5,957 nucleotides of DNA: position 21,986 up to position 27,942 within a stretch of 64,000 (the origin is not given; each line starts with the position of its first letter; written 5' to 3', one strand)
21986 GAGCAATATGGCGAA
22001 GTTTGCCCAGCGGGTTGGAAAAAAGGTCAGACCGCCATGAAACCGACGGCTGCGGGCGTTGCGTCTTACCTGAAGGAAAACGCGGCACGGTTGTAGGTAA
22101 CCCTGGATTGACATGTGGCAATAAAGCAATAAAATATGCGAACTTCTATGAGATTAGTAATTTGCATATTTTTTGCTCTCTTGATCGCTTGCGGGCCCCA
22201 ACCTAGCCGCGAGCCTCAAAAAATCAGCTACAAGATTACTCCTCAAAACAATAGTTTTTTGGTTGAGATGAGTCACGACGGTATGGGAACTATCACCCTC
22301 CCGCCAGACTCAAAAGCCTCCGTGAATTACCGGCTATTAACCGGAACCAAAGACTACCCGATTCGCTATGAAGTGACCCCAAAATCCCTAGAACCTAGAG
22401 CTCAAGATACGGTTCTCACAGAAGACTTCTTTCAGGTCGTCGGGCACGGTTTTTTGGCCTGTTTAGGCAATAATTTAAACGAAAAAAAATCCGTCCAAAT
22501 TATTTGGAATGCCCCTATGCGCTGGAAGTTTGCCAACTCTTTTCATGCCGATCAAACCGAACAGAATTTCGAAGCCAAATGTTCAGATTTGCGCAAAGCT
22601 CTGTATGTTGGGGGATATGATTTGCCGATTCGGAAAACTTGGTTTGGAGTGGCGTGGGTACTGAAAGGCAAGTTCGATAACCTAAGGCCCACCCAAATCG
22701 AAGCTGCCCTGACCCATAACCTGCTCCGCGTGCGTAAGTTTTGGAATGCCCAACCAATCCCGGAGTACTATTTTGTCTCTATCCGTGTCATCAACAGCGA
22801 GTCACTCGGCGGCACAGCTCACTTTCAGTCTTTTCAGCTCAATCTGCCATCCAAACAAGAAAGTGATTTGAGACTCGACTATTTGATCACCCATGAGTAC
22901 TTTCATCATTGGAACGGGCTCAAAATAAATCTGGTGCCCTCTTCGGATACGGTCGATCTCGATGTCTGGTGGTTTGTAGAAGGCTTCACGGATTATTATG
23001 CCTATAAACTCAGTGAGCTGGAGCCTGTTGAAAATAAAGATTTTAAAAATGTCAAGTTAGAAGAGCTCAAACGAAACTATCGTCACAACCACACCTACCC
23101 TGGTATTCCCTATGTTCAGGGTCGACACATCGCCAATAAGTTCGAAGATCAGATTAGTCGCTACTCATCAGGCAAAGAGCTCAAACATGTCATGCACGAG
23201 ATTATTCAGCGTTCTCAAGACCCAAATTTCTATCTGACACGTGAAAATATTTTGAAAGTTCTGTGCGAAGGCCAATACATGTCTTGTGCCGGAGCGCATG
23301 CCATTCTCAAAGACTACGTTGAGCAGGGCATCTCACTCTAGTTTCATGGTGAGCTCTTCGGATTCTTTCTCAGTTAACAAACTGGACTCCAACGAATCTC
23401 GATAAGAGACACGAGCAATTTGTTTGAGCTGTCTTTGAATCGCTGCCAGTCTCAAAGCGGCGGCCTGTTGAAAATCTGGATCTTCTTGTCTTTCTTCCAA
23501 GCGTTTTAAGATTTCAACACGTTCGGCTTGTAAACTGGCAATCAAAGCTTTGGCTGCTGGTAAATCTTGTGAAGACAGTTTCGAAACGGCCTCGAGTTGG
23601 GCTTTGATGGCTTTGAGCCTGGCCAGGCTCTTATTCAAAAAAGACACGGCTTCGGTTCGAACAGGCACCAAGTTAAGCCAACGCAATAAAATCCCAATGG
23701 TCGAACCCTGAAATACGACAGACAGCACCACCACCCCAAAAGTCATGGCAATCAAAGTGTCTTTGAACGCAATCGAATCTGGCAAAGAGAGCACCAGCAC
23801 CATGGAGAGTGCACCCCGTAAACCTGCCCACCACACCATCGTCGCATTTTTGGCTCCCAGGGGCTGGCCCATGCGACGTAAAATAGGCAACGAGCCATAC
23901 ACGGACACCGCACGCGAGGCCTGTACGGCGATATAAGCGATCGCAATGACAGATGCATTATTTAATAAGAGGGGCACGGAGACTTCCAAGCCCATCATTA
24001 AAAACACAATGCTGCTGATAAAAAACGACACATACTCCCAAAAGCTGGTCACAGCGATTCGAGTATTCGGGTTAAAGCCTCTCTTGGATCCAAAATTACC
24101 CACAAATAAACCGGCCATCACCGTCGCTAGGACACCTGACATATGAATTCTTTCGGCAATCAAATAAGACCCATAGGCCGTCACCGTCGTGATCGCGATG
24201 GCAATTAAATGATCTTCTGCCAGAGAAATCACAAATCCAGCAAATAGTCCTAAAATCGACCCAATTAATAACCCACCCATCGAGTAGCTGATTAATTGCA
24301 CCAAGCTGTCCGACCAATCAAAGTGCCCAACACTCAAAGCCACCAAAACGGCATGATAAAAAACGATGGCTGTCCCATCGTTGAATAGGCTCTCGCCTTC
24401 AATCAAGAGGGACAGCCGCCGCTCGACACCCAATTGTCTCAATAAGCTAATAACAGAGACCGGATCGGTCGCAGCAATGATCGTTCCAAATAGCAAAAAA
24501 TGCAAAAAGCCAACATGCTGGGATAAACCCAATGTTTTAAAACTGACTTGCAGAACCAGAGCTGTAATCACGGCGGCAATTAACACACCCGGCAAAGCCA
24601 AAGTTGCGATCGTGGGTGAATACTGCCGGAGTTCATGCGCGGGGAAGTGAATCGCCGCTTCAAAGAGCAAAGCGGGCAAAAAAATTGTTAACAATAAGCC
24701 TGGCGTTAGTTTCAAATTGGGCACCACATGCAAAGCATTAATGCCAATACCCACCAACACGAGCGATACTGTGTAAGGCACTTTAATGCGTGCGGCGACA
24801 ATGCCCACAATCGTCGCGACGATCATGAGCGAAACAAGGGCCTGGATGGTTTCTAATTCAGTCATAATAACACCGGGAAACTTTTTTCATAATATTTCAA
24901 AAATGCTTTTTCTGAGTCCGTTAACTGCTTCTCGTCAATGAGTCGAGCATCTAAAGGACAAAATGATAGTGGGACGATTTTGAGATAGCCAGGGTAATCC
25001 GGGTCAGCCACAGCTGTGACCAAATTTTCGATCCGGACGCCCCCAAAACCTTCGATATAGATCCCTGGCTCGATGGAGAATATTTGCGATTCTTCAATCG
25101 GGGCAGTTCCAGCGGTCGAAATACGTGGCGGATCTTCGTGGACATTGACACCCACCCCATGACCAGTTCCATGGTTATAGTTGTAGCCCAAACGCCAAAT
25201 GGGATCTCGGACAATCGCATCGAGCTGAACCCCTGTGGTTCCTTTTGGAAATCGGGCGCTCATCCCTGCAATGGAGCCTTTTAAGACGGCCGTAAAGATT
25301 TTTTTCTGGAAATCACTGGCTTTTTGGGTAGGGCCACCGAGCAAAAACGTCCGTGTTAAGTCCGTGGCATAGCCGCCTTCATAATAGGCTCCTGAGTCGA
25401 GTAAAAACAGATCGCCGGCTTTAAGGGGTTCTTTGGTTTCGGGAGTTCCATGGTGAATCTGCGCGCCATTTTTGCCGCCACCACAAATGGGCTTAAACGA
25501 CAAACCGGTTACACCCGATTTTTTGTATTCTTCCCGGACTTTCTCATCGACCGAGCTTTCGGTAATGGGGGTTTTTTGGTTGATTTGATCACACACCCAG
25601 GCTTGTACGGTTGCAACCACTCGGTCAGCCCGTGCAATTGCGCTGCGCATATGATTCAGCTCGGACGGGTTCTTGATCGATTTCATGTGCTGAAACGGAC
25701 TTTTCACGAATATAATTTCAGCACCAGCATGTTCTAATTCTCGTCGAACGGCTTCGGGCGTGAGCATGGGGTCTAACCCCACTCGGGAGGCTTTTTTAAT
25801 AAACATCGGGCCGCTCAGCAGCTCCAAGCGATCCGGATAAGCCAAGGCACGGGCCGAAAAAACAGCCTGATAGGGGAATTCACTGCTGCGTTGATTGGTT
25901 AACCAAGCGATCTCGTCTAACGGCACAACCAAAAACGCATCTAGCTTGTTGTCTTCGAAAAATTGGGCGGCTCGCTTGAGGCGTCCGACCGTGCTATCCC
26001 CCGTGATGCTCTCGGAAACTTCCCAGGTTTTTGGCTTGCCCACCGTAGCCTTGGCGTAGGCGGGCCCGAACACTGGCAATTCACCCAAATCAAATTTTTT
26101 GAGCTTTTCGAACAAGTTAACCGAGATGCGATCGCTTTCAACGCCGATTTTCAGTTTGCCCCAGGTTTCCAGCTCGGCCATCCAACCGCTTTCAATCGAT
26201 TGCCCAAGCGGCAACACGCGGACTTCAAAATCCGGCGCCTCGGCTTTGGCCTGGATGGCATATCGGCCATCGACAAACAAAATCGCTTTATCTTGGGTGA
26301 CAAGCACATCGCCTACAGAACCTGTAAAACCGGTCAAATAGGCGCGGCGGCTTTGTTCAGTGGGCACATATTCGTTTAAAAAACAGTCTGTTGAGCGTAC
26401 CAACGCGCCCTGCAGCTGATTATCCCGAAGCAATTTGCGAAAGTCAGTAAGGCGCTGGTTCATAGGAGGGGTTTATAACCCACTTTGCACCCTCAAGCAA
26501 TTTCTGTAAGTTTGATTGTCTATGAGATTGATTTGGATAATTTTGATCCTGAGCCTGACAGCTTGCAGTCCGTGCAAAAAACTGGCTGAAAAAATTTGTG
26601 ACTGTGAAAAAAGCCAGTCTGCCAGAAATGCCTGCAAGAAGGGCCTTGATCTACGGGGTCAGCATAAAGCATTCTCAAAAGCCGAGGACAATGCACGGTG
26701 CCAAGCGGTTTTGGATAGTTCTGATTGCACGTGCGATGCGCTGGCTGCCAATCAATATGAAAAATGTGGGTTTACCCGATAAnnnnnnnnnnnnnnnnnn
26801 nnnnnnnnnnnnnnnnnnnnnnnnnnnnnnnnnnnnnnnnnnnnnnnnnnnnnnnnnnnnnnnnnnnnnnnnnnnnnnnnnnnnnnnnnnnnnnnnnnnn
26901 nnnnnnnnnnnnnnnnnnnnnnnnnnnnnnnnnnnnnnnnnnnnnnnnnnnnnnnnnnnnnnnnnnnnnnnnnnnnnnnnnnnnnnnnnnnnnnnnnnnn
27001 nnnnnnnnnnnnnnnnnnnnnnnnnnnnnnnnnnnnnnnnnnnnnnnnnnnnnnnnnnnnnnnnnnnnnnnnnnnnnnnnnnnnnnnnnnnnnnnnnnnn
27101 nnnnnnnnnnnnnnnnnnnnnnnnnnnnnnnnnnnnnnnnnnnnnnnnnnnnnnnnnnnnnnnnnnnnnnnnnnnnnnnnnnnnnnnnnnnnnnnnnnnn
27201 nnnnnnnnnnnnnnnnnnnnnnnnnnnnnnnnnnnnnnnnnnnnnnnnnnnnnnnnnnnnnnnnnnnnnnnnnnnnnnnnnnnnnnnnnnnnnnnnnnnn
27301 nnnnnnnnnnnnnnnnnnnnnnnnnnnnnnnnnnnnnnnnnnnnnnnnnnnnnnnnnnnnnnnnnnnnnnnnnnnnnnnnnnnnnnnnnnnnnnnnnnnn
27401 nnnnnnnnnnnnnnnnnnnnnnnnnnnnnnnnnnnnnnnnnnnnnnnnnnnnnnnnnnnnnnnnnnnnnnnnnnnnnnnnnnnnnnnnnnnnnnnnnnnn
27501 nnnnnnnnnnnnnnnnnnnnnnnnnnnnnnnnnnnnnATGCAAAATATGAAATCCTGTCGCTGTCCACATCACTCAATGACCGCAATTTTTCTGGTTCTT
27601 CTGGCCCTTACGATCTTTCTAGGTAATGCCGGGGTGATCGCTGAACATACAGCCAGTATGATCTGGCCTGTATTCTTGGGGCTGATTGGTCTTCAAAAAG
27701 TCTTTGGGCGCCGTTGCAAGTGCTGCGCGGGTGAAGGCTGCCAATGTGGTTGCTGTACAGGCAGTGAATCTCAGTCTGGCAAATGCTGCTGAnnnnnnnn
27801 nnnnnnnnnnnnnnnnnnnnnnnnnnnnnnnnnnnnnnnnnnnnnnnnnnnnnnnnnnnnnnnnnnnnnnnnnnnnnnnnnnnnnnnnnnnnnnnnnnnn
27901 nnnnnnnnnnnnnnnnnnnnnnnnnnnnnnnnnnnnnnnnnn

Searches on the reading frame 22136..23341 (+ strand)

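Call 78: search_protein_families(library=pfam, proteins=[window:22136-23341:+], max_evalue=0.001)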
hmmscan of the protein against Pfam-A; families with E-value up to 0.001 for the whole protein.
window:22136-23341:+ (401 aa): 2 families
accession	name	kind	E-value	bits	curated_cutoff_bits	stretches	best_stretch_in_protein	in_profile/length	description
PF05299.18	Peptidase_M61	-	1.6e-05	25.7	22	1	250-295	5-55/118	M61 glycyl aminopeptidase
PF01433.26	Peptidase_M1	-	3.5e-05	23.9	27.7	1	240-358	60-174/218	Peptidase family M1 domain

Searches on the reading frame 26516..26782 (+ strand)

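Call 5: search_protein_families(library=pfam, proteins=[window:26516-26782:+], max_evalue=1)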
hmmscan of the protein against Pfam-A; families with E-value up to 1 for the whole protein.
window:26516-26782:+ (88 aa): 1 family
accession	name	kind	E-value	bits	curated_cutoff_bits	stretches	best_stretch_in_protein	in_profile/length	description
PF25610.1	HR1_TOCA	-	0.12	13.1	27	1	20-81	15-77/90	TOCA family HR1 domain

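Call 6: search_protein_families(library=ncbifam, proteins=[window:26516-26782:+], max_evalue=1)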
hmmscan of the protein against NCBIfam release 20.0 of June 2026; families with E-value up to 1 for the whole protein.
window:26516-26782:+ (88 aa): 0 families

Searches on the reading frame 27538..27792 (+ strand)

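Call 5: search_protein_families(library=pfam, proteins=[window:27538-27792:+], max_evalue=1)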
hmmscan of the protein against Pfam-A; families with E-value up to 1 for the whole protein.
window:27538-27792:+ (84 aa): 2 families
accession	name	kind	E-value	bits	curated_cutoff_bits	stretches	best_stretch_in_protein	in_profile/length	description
PF22570.1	LiaF-TM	-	9.8e-05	23.6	27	1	15-58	2-94/98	LiaF transmembrane domain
PF18917.5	LiaI-LiaF-like_TM1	-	0.00086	19.8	27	1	15-53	3-40/42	LiaI-LiaF-like transmembrane region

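Call 6: search_protein_families(library=ncbifam, proteins=[window:27538-27792:+], max_evalue=1)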
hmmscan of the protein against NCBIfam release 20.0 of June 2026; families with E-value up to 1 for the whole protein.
window:27538-27792:+ (84 aa): 1 family
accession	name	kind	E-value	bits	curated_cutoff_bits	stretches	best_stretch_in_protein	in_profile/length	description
NF011315.0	PRK14726.1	equivalog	0.23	9.4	1249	1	16-50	782-814/855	protein translocase subunit SecDF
